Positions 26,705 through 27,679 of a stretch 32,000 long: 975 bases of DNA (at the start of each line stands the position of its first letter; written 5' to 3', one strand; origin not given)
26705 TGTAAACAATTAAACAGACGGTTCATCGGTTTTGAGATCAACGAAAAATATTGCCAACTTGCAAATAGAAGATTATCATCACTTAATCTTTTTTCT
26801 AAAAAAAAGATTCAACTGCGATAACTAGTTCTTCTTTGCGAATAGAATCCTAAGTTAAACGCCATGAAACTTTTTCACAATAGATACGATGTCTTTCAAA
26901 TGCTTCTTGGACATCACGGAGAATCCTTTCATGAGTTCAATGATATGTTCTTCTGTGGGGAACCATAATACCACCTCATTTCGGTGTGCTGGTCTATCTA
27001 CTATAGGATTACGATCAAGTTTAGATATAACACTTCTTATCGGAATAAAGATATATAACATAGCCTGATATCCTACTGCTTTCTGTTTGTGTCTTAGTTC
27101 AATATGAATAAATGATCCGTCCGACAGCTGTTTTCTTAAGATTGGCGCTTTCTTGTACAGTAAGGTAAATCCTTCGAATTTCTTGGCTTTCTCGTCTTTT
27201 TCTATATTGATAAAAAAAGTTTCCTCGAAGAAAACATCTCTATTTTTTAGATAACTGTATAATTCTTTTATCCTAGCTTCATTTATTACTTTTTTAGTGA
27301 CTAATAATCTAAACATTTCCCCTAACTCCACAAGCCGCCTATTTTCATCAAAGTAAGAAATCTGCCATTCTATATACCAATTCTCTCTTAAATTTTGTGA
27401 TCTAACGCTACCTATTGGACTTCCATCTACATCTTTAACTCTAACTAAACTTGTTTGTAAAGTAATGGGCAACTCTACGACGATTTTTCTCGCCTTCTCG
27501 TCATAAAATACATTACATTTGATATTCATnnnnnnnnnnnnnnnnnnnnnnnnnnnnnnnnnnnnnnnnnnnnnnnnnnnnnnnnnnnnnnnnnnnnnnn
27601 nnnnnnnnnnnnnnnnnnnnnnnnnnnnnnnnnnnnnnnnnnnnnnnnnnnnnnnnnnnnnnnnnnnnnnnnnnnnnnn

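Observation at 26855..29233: Candidate undescribed restriction/defence module: MTase-TRD fusion + 79-aa + 224-aa genes, tightly coupled, effector unrecognisable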

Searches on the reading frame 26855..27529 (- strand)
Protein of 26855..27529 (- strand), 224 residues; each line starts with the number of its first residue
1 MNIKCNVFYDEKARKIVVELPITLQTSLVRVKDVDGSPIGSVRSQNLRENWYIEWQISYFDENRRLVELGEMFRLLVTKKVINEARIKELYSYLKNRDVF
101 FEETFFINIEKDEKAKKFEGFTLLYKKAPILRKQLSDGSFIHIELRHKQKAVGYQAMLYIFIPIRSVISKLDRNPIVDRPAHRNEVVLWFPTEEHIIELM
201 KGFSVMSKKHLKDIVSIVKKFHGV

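Call 3: search_protein_families(library=pfam, proteins=[window:26855-27529:-], max_evalue=1)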
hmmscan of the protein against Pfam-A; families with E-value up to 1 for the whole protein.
window:26855-27529:- (224 aa): 2 families
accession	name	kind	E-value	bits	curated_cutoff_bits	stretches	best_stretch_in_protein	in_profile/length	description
PF09522.15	RE_R_Pab1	-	7.2e-09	36.2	25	1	114-220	9-118/119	R.Pab1 restriction endonuclease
PF05373.16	Pro_3_hydrox_C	-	0.043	14.5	25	1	179-222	12-56/101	L-proline 3-hydroxylase, C-terminal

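Call 4: search_protein_families(library=ncbifam, proteins=[window:26855-27529:-], max_evalue=1)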
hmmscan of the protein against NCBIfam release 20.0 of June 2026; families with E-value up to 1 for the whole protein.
window:26855-27529:- (224 aa): 0 families

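Call 5: search_protein_families(library=padloc, proteins=[window:26855-27529:-], max_evalue=1)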
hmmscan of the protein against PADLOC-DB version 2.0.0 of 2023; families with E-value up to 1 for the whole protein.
window:26855-27529:- (224 aa): 1 family
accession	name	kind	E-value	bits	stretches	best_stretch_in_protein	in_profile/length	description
PDLC03538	REase_II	-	8.7e-32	108.5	1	13-221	15-222/226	Type II restriction enzyme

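Call 6: search_solved_structures(query=window:26855-27529:-, max_evalue=1, show_alignments=2)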
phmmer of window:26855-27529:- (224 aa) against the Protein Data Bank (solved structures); distinct sequences matched with E-value up to 1: 5.
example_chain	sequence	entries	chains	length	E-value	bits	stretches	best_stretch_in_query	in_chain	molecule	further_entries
2dvy_A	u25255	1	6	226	2.7e-29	105.6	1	13-221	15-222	Restriction endonuclease PabI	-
3waz_A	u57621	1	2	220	2.1e-28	102.7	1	14-221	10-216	Putative uncharacterized protein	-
6l2n_A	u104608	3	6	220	7.4e-28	100.9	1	14-221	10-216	RE_R_Pab1 domain-containing protein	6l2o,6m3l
5iff_A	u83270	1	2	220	1.3e-27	100.1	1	14-221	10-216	Uncharacterized protein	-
7cfa_A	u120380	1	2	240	9.5e-08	35.2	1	15-219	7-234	R.Pab1 family restriction endonuclease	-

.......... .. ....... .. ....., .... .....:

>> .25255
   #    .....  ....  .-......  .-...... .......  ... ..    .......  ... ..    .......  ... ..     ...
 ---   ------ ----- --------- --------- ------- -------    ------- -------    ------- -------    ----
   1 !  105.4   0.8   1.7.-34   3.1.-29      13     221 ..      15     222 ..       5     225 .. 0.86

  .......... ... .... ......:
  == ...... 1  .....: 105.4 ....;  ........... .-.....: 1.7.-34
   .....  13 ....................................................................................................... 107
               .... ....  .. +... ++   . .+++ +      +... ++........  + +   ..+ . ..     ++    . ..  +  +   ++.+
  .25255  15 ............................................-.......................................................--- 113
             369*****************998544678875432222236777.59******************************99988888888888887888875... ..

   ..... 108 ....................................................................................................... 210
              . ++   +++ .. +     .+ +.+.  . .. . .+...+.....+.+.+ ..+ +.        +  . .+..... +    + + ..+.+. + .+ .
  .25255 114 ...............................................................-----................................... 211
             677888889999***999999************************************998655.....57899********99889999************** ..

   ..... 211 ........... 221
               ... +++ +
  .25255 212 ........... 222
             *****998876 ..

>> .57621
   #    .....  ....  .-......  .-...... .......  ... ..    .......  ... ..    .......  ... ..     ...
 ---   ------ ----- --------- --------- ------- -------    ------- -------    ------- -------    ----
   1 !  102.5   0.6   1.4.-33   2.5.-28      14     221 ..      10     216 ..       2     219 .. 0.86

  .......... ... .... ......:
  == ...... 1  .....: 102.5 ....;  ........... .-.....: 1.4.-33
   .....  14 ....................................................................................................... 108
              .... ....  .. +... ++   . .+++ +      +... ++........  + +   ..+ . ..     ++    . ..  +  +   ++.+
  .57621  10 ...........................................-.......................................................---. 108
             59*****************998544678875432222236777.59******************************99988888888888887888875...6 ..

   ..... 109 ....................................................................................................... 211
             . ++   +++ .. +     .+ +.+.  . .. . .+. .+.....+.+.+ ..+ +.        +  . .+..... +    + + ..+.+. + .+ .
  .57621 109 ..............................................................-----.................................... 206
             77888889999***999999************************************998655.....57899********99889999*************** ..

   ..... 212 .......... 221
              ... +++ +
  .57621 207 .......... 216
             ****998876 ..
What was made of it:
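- On PabI / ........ restriction DNA glycosylase (Pfam PF09522), tested on the 224-aa protein: 2dvy E 2.7e-29, residues 13-221 against 15-222; 7cfa E 9.5e-8 (call 6).
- Pfam above its cut-off, a full-length PADLOC match, and PDB R.PabI E 2.7e-29 (calls 3, 5, 6). Identity to R.PabI is only about 37-40% (call 6).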

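Call 9: find_encoding_contigs(protein=window:26855-27529:-, flank=6000, max_places=6)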
Protein window:26855-27529:- (224 aa): 2 contigs read that carry it; 1 place shown.
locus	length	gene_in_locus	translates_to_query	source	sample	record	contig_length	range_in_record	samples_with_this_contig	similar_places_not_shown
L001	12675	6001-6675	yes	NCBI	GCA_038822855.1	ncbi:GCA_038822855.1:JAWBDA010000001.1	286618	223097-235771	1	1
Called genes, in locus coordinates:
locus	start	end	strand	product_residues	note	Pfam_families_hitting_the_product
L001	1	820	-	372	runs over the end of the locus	PF01979:Amidohydro_1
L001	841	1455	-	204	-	PF00227:Proteasome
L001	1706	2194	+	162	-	PF00416:Ribosomal_S13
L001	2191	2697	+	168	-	PF00163:Ribosomal_S4 (weak), PF01479:S4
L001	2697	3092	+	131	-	PF00411:Ribosomal_S11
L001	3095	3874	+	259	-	PF01193:RNA_pol_L, PF01000:RNA_pol_A_bac, PF13183:Fer4_8 (faint), PF13237:Fer4_10, PF12838:Fer4_7, PF13187:Fer4_9, PF14697:Fer4_21 (weak), PF00037:Fer4 (weak), +1 more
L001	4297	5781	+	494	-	PF02384:N6_Mtase, PF07669:Eco57I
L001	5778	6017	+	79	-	-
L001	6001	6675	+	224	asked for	-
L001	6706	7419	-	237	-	PF01170:UPF0020 (faint), PF01555:N6_N4_Mtase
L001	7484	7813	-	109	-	-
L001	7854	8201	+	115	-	PF17647:DUF5518 (weak)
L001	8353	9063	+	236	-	PF00005:ABC_tran, PF13304:AAA_21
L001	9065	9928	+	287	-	PF12679:ABC2_membrane_2, PF13346:ABC2_membrane_5 (weak)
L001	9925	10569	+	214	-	PF22175:Ogg-HhH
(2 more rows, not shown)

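Call 13: find_homologous_proteins(query=window:26855-27529:-, max_evalue=0.001)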
Query window:26855-27529:- (224 aa): 16 proteins with E <= 0.001 among 199 candidates.
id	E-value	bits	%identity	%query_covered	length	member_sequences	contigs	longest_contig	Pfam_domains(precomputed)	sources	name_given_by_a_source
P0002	3.3e-142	489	100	100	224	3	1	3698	-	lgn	-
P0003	7.1e-118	410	83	99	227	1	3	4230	-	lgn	-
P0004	2.5e-106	372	77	99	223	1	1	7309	PF09522.16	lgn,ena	-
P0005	1.8e-103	363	75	99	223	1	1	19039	PF09522.16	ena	-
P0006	7.1e-97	341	69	99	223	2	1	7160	-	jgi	jgi:hypothetical protein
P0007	6.4e-96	338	69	99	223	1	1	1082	-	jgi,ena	-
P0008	2.0e-87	310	66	99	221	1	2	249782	-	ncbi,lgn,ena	-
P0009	5.8e-82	293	61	99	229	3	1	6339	PF09522.16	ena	-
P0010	4.6e-76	273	58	97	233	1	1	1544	PF09522.16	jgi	-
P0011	2.0e-74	268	71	81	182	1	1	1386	-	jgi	-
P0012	1.5e-61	226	72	67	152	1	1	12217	PF09522.16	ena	-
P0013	1.7e-33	134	39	98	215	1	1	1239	-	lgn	-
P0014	6.4e-32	129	40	92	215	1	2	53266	-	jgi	-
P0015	3.9e-30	123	37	95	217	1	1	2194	-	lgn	-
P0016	6.1e-16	77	31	67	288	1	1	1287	PF09522.16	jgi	-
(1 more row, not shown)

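Call 15: find_encoding_contigs(protein=P0005, flank=5000, max_places=2)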
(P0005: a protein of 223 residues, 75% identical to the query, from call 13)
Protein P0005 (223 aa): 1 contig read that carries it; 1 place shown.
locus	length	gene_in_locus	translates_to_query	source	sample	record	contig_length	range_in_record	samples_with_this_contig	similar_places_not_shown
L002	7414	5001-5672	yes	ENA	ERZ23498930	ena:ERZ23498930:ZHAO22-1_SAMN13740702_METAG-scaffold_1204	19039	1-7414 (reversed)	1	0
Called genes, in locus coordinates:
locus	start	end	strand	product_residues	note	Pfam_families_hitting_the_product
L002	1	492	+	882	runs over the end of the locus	PF04465:DUF499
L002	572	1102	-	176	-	-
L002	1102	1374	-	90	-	-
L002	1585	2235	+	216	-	-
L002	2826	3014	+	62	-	-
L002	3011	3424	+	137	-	PF01878:EVE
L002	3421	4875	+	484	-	PF02384:N6_Mtase, PF07669:Eco57I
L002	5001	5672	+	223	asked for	PF09522:RE_R_Pab1 (weak)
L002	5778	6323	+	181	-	-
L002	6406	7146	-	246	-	PF01170:UPF0020 (faint), PF01555:N6_N4_Mtase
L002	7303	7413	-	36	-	?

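Call 16: find_encoding_contigs(protein=P0008, flank=5000, max_places=2)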
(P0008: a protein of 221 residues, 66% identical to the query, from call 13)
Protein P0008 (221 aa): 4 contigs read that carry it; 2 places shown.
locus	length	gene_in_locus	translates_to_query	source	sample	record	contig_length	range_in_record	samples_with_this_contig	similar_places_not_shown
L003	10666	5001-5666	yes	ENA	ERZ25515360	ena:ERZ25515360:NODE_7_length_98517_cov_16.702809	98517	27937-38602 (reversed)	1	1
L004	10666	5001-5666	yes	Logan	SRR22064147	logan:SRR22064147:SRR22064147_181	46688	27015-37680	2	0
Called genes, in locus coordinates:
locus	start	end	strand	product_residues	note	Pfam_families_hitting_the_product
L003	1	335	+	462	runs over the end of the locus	PF00145:DNA_methylase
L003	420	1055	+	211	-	PF00730:HhH-GPD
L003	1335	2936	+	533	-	-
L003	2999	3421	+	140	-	PF01878:EVE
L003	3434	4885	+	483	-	PF07669:Eco57I, PF02384:N6_Mtase, PF01420:Methylase_S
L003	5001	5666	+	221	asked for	-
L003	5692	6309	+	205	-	-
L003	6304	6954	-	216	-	PF01170:UPF0020 (faint), PF02086:MethyltransfD12 (faint), PF01555:N6_N4_Mtase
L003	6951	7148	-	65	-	-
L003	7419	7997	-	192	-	-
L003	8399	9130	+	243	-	-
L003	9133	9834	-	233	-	-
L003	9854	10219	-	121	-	-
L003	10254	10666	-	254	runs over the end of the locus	-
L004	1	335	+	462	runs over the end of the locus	PF00145:DNA_methylase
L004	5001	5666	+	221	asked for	-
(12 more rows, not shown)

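Call 17: find_encoding_contigs(protein=P0004, flank=5000, max_places=2)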
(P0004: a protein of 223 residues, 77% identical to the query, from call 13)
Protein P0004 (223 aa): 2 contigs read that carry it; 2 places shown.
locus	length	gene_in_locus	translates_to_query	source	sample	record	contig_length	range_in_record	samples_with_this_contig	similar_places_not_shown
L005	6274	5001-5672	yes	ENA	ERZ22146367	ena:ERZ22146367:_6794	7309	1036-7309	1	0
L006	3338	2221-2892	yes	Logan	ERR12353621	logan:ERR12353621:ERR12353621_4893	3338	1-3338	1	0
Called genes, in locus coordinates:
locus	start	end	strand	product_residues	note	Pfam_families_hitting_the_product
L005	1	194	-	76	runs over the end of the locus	-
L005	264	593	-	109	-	PF01451:LMWPc (faint)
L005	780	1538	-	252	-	PF01609:DDE_Tnp_1, PF13612:DDE_Tnp_1_3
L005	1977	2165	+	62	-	-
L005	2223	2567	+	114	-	-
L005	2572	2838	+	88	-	PF00352:TBP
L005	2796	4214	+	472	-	PF07669:Eco57I, PF02384:N6_Mtase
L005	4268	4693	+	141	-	-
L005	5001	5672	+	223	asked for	PF09522:RE_R_Pab1 (weak)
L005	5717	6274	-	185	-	?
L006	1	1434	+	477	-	?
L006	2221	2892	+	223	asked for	PF09522:RE_R_Pab1 (weak)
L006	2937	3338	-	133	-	?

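Call 18: find_encoding_contigs(protein=P0006, flank=5000, max_places=2)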
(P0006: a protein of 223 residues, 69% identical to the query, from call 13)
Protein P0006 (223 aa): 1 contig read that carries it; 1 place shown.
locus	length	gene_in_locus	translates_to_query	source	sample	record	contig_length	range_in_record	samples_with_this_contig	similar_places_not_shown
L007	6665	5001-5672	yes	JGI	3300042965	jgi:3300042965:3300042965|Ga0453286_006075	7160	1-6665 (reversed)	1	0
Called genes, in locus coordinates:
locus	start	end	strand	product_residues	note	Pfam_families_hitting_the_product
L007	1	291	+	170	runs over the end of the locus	-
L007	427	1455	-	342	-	PF28530:DUF8426, PF04471:Mrr_cat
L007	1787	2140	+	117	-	-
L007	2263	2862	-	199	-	-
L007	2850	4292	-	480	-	PF07669:Eco57I, PF02384:N6_Mtase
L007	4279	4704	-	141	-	PF01878:EVE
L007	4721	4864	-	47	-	-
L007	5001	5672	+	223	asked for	-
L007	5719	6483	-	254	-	PF02086:MethyltransfD12 (faint), PF01555:N6_N4_Mtase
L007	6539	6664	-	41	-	?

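Call 23: find_related_loci(query=A1, collection=genome_contigs, flank=5000)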
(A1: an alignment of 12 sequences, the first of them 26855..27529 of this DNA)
Query A1 (224 aa) in genome_contigs; peptide patterns used: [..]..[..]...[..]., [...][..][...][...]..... (x = any residue, [..] = any of these).
38 stretches matched a pattern; 18 encode a relative of the query (tblastn E <= 1e-3); 18 distinct loci.
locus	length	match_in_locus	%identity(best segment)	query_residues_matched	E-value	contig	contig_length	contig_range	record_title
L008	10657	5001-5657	66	1-221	4e-94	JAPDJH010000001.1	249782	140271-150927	MAG: Hadesarchaea archaeon isolate S4B4_HD70 c_000000000015, whole genome shotgun sequence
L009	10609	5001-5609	43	15-220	3e-48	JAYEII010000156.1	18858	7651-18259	MAG: Methanobacteriota archaeon isolate MAG195 MAG195_161, whole genome shotgun sequence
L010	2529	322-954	41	1-220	3e-45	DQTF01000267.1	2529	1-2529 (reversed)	MAG TPA_asm: Crocinitomicaceae bacterium isolate SZUA-1406 k95_157077, whole genome shotgun sequence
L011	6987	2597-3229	38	5-224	7e-41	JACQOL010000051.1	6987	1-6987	MAG: Chloroflexi bacterium isolate NC_groundwater_1280_Ag_S-0.2um_49_27 S_p2_S4_coassembly_k141_1033433, whole genome sh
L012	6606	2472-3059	35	16-220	8e-33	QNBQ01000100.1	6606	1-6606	MAG: Candidatus Poribacteria bacterium isolate B28_G17 B28_Guay17_scaffold_04764, whole genome shotgun sequence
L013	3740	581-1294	32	1-218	5e-23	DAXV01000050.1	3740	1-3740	MAG TPA_asm: Acidilobaceae archaeon UBA158 UBA158_contig_817, whole genome shotgun sequence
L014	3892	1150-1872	30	1-220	1e-22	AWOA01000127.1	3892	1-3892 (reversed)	Candidatus Calescibacterium nevadense OTU 1 strain JGI OTU-1 EM19COM1_contig_145_0.127, whole genome shotgun sequence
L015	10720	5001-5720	30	1-220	7e-22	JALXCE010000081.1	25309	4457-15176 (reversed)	MAG: candidate division WOR-3 bacterium isolate T2_metabat2_scaf2bin.142 T2_NODE_1504_length_25309_cov_4.795171, whole g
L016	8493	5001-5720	29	1-220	3e-21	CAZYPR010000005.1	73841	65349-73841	MAG TPA_asm: uncultured Clostridia bacterium isolate binchicken_co96_90 genome assembly, contig: NODE_88_length_73841_co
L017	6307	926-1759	32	14-214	2e-20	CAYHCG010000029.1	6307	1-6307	MAG TPA_asm: Candidatus Woesearchaeota archaeon isolate ERP119705_co10_239 genome assembly, contig: NODE_9624_length_630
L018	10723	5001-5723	29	1-220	3e-20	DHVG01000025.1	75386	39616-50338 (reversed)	MAG TPA_asm: Elusimicrobia bacterium UBA5214 UBA5214_contig_142, whole genome shotgun sequence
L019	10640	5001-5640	41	1-223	2e-28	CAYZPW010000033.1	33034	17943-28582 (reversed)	MAG TPA_asm: uncultured bacterium isolate binchicken_co34_581 genome assembly, contig: NODE_1900_length_33034_cov_5.8712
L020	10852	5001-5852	30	12-219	6e-19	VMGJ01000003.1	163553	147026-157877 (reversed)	MAG: Parcubacteria group bacterium Licking1014_17 CEN90_scaffold_259, whole genome shotgun sequence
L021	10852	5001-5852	31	12-219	7e-19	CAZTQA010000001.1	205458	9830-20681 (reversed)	MAG TPA_asm: uncultured Candidatus Saccharibacteria bacterium isolate SRP178699_co2_535 genome assembly, contig: NODE_3_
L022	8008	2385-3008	33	7-221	7e-40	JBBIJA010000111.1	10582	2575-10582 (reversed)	MAG: Armatimonadota bacterium isolate PGF172224_bin_151 NODE_2979_length_10582_cov_3.650518, whole genome shotgun sequen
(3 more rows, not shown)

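Call 49: search_protein_families(library=pfam, proteins=[L007:2263-2862:-, L002:5772-6323:+, L009:5618-6757:-], max_evalue=0.1)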
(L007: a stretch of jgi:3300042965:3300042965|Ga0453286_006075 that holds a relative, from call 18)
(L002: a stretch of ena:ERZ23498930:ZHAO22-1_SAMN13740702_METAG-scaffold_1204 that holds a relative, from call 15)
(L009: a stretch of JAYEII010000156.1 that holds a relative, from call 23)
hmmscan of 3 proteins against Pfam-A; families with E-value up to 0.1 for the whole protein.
L007:2263-2862:- (199 aa): 1 family
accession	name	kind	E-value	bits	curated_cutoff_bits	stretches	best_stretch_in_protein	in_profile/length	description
PF11433.13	DUF3198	-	0.0081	16.4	28.7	0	174-194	23-43/50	Protein of unknown function (DUF3198)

L002:5772-6323:+ (183 aa): 1 family
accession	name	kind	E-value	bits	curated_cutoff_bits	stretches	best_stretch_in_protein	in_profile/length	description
PF25082.1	GIPC1_GH2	-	0.089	13.6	27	0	51-107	26-81/91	GIPC1-3 GH2 domain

L009:5618-6757:- (379 aa): 2 families
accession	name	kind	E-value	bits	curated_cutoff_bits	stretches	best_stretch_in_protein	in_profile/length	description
PF02384.22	N6_Mtase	-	1.5e-10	41.4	20.4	1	85-241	122-267/311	N-6 DNA Methylase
PF07669.17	Eco57I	-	3e-08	34.4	25.3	1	78-184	63-163/171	Eco57I restriction-modification methylase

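Call 69: list_cluster_members(proteins=[window:26855-27529:-, window:27749-29233:-, window:26072-26824:+, P0023])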
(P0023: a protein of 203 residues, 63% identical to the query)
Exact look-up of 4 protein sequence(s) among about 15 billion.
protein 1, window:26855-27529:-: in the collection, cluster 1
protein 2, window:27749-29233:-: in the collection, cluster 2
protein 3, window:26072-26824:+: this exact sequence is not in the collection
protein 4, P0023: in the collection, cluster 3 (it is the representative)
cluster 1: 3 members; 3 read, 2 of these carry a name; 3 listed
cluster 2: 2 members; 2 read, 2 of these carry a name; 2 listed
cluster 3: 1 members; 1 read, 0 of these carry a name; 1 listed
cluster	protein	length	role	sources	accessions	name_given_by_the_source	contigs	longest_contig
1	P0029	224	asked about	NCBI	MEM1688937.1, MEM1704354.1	MAG: R.Pab1 family restriction endonuclease [Candidatus Hadarchaeales archaeon]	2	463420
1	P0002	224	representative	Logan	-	-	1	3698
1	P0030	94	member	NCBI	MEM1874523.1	MAG: R.Pab1 family restriction endonuclease, partial [Candidatus Hadarchaeales archaeon]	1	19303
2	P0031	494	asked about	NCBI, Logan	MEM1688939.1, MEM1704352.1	MAG: N-6 DNA methylase [Candidatus Hadarchaeales archaeon]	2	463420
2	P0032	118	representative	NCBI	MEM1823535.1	MAG: N-6 DNA methylase, partial [Candidatus Hadarchaeales archaeon]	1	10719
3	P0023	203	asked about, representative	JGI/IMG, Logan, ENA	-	-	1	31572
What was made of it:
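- Public annotation agrees (call 69). NCBI names it so (call 69).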
